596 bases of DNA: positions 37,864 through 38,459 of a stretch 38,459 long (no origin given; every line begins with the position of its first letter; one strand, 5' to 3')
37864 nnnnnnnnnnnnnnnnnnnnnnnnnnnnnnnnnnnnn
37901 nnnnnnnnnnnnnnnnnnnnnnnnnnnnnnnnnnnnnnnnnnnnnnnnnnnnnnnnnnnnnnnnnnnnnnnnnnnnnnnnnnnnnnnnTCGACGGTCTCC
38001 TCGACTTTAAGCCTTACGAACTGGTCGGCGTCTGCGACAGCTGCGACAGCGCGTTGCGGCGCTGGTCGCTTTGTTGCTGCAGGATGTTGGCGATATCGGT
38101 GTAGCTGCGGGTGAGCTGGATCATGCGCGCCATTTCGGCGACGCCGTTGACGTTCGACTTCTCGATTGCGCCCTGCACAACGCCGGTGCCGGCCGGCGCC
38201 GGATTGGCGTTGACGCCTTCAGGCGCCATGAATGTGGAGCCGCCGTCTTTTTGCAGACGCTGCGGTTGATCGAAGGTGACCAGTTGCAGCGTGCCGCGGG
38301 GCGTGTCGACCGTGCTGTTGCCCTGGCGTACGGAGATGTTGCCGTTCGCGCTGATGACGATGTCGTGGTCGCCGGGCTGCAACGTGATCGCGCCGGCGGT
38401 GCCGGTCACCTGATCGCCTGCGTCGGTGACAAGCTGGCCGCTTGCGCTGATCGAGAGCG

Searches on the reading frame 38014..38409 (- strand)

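Call 6: search_protein_families(library=pfam, proteins=[window:38014-38409:-], max_evalue=0.001)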
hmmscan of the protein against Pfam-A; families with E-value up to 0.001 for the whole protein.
window:38014-38409:- (131 aa): 1 family
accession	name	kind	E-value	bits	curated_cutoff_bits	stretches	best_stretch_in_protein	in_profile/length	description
PF06429.18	Flg_bbr_C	-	1.8e-10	40.6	23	1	79-120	2-43/46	Flagellar basal body rod FlgEFG protein C-terminal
